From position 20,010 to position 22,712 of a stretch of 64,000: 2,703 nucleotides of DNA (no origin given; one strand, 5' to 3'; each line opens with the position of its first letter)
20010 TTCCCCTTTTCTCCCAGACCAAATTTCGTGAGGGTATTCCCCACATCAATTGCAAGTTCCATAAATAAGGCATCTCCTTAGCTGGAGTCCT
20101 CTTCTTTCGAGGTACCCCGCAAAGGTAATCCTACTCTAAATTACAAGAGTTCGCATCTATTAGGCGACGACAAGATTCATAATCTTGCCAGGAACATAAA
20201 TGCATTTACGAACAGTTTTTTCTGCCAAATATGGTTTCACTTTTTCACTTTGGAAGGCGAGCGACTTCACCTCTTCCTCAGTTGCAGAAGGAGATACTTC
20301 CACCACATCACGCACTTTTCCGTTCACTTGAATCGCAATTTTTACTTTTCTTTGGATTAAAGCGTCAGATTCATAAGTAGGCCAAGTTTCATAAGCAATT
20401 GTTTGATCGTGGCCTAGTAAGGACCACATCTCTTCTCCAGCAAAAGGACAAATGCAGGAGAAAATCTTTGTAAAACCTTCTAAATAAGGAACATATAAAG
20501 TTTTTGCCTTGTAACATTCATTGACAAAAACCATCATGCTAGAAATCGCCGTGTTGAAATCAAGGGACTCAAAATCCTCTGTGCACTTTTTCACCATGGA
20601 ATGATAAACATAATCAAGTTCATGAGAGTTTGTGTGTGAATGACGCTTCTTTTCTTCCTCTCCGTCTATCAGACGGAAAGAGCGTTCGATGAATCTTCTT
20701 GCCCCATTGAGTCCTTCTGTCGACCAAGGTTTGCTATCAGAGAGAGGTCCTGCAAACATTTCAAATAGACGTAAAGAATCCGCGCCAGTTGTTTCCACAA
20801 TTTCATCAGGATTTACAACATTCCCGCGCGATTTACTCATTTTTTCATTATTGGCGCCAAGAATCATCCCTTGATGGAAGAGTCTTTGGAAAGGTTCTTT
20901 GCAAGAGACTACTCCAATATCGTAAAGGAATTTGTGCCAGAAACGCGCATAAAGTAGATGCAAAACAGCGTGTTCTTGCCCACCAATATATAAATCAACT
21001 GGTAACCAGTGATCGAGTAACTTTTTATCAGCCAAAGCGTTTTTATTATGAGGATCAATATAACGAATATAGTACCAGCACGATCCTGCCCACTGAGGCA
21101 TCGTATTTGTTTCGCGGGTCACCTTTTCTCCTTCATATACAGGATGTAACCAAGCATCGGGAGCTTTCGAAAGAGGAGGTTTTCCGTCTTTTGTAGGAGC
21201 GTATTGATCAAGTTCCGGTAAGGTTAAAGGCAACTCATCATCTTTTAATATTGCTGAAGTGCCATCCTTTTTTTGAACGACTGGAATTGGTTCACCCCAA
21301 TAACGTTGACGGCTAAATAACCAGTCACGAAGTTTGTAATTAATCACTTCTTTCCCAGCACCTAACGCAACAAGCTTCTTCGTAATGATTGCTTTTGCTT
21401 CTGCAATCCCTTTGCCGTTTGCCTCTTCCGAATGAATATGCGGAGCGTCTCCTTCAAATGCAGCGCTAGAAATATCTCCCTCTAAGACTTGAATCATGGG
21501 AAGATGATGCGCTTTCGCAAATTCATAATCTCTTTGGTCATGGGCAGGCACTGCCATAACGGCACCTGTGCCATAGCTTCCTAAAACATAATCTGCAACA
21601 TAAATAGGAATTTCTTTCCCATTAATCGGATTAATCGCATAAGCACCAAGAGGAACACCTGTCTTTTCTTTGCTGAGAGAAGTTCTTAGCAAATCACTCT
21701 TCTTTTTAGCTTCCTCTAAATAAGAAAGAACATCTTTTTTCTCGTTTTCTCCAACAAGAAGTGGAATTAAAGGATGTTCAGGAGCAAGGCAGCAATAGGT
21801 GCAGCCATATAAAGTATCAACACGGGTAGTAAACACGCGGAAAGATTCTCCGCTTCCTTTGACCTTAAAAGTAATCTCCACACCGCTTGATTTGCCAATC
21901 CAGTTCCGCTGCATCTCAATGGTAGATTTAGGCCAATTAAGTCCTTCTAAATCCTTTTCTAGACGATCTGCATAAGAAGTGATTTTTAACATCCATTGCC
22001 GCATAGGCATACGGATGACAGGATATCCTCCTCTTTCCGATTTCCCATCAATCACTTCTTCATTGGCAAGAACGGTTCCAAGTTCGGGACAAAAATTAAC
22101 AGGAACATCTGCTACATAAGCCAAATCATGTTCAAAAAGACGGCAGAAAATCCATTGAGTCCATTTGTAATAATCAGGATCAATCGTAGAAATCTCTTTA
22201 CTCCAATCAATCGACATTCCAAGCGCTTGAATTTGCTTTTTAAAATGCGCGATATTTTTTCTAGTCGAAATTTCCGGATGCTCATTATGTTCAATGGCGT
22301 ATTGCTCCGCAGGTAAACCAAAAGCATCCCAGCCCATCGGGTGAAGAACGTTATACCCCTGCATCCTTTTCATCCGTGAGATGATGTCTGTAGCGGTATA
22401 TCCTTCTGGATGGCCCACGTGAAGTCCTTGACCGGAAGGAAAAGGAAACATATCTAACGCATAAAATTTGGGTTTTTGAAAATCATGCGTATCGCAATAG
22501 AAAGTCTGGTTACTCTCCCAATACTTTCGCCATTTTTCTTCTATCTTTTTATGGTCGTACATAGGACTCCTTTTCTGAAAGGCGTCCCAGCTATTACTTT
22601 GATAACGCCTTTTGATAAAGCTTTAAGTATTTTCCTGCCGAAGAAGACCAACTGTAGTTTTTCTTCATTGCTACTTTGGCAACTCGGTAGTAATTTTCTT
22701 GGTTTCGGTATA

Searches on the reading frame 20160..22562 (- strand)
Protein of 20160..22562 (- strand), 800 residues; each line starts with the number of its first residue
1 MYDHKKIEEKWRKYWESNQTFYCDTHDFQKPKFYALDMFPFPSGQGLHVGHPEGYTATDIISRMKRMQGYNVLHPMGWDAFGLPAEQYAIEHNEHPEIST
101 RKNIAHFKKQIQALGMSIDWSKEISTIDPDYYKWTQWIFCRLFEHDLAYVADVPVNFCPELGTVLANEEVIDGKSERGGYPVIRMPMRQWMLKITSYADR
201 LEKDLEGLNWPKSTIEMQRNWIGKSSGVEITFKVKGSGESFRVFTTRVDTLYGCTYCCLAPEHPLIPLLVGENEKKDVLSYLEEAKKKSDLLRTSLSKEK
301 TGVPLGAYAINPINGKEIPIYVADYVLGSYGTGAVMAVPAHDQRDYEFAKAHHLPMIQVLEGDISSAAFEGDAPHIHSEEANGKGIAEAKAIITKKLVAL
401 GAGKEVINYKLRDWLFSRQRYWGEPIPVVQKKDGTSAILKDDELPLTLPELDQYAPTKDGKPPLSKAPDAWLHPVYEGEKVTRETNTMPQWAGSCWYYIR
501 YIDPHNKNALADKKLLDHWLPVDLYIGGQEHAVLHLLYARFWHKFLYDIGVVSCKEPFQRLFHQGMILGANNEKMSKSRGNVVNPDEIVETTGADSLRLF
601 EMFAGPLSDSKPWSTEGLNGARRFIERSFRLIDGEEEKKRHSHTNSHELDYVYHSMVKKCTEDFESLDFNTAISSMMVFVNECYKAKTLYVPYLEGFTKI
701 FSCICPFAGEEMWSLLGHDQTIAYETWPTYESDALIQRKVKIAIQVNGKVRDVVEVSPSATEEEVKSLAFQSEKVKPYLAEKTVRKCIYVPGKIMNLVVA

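Call 92: search_protein_families(library=pfam, proteins=[window:20160-22562:-], max_evalue=0.001)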
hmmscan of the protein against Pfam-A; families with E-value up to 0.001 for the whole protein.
window:20160-22562:- (800 aa): 5 families
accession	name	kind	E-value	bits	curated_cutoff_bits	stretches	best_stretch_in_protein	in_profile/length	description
PF13603.12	tRNA-synt_1_2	-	3e-60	203.3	25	1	219-397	1-184/185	Leucyl-tRNA synthetase, editing domain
PF00133.28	tRNA-synt_1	-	4.3e-50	171.1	22.7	2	11-222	2-225/414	tRNA synthetases class I (I, L, M and V)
PF09334.17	tRNA-synt_1g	-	9.8e-22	77.7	20.1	2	46-170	13-135/391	tRNA synthetases class I (M)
PF08264.19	Anticodon_1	-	8.9e-17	61.8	25.1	1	652-763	7-145/148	Anticodon-binding domain of tRNA ligase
PF01406.26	tRNA-synt_1e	-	1.7e-05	24.8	27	0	556-600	236-279/301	tRNA synthetases class I (C) catalytic domain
